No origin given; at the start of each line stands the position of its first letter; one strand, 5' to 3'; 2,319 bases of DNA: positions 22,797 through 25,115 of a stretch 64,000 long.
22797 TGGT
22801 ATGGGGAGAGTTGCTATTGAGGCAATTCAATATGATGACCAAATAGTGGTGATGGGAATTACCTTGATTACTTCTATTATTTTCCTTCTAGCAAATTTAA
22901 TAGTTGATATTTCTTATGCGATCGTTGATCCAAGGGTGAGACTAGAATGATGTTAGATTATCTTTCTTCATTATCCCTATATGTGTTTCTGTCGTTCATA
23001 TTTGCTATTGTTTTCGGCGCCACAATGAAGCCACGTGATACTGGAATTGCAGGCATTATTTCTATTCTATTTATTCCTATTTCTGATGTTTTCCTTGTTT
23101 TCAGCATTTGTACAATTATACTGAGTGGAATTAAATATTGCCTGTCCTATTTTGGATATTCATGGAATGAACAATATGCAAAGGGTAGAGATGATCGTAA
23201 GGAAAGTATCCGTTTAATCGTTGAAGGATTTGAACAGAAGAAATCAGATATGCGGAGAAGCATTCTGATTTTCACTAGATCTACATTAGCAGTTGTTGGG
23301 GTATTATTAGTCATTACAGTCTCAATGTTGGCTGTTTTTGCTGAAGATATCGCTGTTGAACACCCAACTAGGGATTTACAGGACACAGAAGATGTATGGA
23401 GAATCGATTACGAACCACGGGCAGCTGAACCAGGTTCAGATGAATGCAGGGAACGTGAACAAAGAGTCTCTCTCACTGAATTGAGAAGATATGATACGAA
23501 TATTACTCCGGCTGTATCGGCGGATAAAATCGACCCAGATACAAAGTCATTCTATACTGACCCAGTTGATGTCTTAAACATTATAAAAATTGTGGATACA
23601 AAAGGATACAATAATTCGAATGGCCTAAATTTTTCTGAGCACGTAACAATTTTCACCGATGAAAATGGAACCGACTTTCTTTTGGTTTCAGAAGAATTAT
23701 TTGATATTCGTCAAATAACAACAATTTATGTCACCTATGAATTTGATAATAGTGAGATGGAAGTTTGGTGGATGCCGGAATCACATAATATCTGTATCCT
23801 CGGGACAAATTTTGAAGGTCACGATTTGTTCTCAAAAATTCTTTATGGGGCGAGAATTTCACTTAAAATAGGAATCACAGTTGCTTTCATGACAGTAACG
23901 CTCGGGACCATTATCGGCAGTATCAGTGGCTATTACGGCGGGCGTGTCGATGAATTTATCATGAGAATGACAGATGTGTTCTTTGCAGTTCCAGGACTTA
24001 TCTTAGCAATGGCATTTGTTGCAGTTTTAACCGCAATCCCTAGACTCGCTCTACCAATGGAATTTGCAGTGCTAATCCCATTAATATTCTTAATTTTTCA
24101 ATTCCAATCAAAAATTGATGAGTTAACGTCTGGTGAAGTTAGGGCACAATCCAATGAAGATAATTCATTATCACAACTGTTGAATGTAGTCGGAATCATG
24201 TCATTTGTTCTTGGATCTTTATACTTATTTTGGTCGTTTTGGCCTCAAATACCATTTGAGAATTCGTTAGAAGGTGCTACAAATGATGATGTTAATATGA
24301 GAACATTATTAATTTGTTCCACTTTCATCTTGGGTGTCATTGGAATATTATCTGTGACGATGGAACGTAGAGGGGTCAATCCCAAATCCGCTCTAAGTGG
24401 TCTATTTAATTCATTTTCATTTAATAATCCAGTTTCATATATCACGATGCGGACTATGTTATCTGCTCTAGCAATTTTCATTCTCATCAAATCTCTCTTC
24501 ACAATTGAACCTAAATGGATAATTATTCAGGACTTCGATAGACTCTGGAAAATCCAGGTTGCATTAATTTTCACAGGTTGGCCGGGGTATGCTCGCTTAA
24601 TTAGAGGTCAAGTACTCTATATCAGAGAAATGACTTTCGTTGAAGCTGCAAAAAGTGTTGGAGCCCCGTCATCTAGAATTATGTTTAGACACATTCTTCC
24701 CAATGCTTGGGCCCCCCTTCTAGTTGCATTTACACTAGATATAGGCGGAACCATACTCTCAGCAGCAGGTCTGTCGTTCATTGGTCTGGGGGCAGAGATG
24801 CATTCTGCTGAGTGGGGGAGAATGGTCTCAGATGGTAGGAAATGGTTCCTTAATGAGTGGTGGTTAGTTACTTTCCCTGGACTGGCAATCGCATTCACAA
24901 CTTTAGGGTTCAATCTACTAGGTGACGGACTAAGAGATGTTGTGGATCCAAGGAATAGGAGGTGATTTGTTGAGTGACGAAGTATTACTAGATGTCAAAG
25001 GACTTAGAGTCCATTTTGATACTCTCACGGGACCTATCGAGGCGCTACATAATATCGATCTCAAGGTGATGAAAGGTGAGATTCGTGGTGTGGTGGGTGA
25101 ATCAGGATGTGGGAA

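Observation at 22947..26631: Matching hydrophobic insertions in the OppC-like permease and inside the OppD-like ATPase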

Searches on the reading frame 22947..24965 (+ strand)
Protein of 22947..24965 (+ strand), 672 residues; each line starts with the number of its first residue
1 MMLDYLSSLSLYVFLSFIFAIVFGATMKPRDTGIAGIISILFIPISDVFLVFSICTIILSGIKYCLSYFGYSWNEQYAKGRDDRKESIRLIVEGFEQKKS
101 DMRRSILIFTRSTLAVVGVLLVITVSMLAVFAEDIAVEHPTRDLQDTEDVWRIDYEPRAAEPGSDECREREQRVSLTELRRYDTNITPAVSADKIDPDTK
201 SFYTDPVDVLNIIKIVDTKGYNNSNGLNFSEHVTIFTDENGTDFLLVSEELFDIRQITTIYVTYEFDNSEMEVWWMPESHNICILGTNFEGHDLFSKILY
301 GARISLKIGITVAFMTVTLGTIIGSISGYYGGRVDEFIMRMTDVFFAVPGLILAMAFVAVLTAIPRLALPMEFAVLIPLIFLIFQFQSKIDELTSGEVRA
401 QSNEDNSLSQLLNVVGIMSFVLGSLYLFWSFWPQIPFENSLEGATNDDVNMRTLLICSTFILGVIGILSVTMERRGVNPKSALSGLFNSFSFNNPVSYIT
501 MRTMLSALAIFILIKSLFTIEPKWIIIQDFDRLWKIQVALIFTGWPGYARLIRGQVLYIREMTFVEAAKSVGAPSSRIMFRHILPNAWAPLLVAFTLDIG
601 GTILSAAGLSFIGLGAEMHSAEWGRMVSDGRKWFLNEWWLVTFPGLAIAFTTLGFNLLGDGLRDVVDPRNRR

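Call 3: search_protein_families(library=pfam, proteins=[window:22947-24965:+], max_evalue=0.01)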
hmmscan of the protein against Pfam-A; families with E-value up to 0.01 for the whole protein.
window:22947-24965:+ (672 aa): 3 families
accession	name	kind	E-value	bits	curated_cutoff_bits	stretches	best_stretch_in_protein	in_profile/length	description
PF00528.27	BPD_transp_1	-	1.5e-30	106.8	26.4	2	494-671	14-183/184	Binding-protein-dependent transport system inner membrane component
PF17280.7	DUF5345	-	0.0023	18.5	27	1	84-132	19-67/77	Family of unknown function (DUF5345)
PF14362.11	DUF4407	-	0.0044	16.8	31.3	0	89-151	63-128/297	Domain of unknown function (DUF4407)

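Call 10: find_homologous_proteins(query=window:22947-24965:+, max_evalue=1e-10)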
Query window:22947-24965:+ (672 aa): 671 proteins with E <= 1e-10 among 8000 candidates; the best 120 are listed.
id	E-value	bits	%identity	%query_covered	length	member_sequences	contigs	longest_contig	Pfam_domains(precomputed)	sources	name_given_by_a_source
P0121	0.0e+0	1502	100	100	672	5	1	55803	PF00528.28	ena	-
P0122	0.0e+0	1447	95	100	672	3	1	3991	PF00528.28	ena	-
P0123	0.0e+0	1442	95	100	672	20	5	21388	PF00528.28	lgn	-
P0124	0.0e+0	1385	91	100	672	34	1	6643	PF00528.28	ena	-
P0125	4.0e-292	989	74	89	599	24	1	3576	PF00528.28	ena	-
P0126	2.3e-261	887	65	89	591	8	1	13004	PF00528.28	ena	-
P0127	6.9e-186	638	53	89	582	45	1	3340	PF00528.28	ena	-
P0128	1.1e-185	637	54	89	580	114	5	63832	PF00528.28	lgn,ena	-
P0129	1.1e-185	637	54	89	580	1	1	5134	PF00528.28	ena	-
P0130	1.7e-185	637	53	89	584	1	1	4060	PF00528.28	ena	-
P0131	2.5e-185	636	52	89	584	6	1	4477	PF00528.28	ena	-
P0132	9.4e-185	634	50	89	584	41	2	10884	PF00528.28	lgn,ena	-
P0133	1.0e-184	634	53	89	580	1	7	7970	PF00528.28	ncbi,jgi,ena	jgi:ABC-type dipeptide/oligopeptide/nickel transport system permease subunit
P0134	1.3e-184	634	53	89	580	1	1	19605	PF00528.28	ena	-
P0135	1.5e-184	633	53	89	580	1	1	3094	PF00528.28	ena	-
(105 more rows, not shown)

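Call 28: search_solved_structures(query=window:22947-24965:+, show_alignments=1, max_evalue=1e-10)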
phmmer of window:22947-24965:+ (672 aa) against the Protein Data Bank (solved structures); distinct sequences matched with E-value up to 1e-10: 5.
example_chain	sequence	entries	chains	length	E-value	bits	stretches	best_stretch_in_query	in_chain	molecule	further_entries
8z1v_B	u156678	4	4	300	1.4e-52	182.5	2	537-670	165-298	Dipeptide transport system permease protein DppC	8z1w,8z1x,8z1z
8z1y_B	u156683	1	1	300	2.3e-51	178.4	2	537-670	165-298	Dipeptide transport system permease protein DppC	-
8z21_B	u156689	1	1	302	5.5e-38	134.2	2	534-671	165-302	Oligopeptide transport system permease protein OppC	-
8wd9_C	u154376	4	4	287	9.5e-36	126.8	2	532-671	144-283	Probable dipeptide-transport integral membrane protein ABC transporter DppC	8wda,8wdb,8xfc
8j5q_C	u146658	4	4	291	8.6e-33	117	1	539-671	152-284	Putative peptide transport permease protein Rv1282c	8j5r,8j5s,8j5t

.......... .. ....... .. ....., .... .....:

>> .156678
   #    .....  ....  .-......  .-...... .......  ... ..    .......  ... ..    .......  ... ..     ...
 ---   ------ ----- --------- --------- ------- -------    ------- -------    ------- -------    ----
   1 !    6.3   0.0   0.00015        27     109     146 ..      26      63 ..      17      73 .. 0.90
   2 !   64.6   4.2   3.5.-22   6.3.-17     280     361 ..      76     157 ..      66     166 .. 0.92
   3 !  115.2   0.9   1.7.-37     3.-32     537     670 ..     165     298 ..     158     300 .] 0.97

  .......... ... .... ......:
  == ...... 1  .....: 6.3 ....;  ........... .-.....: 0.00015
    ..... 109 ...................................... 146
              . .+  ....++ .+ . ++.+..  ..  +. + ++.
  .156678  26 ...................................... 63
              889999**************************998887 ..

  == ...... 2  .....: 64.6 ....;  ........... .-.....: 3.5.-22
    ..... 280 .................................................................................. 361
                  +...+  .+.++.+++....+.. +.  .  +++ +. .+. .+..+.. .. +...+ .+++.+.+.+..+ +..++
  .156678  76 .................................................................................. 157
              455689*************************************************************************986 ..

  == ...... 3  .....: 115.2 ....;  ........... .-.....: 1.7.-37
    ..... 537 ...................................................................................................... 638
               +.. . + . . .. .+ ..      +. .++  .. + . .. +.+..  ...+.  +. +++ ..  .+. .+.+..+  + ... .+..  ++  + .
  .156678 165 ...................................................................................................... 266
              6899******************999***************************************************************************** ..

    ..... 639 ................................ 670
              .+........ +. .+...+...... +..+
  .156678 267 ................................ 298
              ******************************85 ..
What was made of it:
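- On Binding-protein-dependent permease OppC/DppC (BPD_transp_1): Alignment to DppC 76-157 and 165-298 (call 28).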

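Call 48: predict_structure(alignment_id=A4)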
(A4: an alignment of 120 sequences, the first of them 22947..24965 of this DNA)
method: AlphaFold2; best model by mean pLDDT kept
length: 672 residues; sequences in the alignment: 120
mean_pLDDT: 61.9   pTM: 0.47
mean pLDDT of the five models: 61.9, 60.1, 58.2, 55.2, 53.5
residues with pLDDT >= 90: 0; 70-90: 205; 50-70: 318; < 50: 149
segments of 3 or more residues with pLDDT < 50: 1-27, 35-53, 138-154, 345-350, 398-406, 433-442, 549-588, 610-621, 670-672
pLDDT, mean of each block of 10 residues (from residue 1): 29 40 46 46 39 52 55 61 74 74 70 80 72 55 39 51 72 85 85 61 76 78 57 78 83 79 80 67 64 66 63 62 55 59 50 60 67 79 78 58 48 62 62 47 62 77 76 67 68 63 71 74 63 61 53 42 44 41 44 58 55 40 55 64 70 76 62 43
secondary structure, 60 per line:
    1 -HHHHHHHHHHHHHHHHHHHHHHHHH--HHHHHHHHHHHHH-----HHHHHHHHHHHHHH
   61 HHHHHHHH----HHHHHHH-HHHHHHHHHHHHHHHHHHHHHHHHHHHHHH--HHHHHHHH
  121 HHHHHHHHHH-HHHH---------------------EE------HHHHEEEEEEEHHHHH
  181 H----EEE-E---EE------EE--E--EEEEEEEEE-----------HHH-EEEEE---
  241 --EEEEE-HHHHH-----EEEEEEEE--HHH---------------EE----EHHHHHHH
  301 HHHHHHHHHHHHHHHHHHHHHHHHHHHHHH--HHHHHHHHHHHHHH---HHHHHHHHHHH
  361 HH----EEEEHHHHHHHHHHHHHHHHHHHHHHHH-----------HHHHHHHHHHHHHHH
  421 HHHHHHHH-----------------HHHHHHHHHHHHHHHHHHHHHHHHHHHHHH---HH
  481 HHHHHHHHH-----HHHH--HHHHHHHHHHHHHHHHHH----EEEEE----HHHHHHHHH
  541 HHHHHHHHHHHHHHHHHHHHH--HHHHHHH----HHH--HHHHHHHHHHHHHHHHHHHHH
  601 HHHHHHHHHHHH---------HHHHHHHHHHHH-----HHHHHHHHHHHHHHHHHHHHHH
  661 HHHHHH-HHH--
elements in order (helices of 4 or more, strands of 3 or more residues): H2-26 H29-41 H47-68 H73-79 H81-110 H113-130 H132-135 H165-168 E169-175 H176-181 E186-188 E209-217 E233-237 E243-247 H249-253 E259-266 H294-330 H333-346 H350-362 E367-370 H371-394 H406-428 H446-475 H479-489 H495-498 H501-518 E523-527 H532-561 H564-570 H580-612 H622-633 H639-666
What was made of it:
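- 23385..23783 (+): OppC extracellular TM1-TM2 loop insertion (aa ~147-279) with a beta-rich folded domain. PDB alignment gap, call 28; AlphaFold strands at 169-266 with pLDDT 72-85, call 48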

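Call 55: search_protein_families(library=ncbifam, proteins=[window:22947-24965:+], max_evalue=0.001)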
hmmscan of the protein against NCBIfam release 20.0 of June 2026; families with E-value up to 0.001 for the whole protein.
window:22947-24965:+ (672 aa): 19 families
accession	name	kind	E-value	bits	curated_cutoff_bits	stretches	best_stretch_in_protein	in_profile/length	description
NF007376.0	PRK09881.1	equivalog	1.6e-68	230.9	434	2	533-670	156-293/298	D,D-dipeptide ABC transporter permease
NF045476.1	Opp4C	equivalog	7.4e-66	222.2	350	2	496-669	108-278/278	oligopeptide ABC transporter permease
NF045474.1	Opp2C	equivalog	1.4e-64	218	300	2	533-667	102-236/236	nickel transporter permease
TIGR02790.1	nickel_nikC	equivalog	1.1e-59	202.1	358.45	2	533-667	124-258/258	nickel ABC transporter permease subunit NikC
NF011662.0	PRK15082.1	equivalog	2e-59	201.4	484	2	538-669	168-299/303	glutathione ABC transporter permease GsiD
NF008160.0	PRK10913.1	equivalog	7.4e-58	196.3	483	2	534-670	162-298/300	dipeptide ABC transporter permease DppC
NF045473.1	Opp1C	equivalog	2.5e-54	184.5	350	2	535-669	132-266/267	nickel/cobalt ABC transporter permease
NF007738.0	PRK10417.1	equivalog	3.1e-53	181.1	335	2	533-669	134-270/277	nickel ABC transporter permease subunit NikC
NF045475.1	Opp3C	equivalog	6.6e-52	176.7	450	2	531-671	188-328/328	oligopeptide ABC transporter permease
NF047573.1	opine_perm_CntC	exception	2.5e-39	135.3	440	2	535-669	136-270/271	staphylopine uptake ABC transporter permease subunit CntC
NF011935.0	PRK15406.1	equivalog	2.8e-39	135.7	433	2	533-671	164-302/302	oligopeptide ABC transporter permease OppC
NF043080.1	MMSYN1_0166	equivalog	5.4e-31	107.7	370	2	531-671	162-306/307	oligopeptide ABC transporter permease OppC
NF011596.0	PRK15021.1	subfamily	9.8e-26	90.6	439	2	283-361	121-199/341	microcin C ABC transporter permease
NF011691.0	PRK15111.1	equivalog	5.9e-25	88.4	379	2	538-666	163-291/296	putrescine export ABC transporter permease SapC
NF045470.1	Opp2B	equivalog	8.3e-10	38.3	350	1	538-603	174-239/300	nickel ABC transporter permease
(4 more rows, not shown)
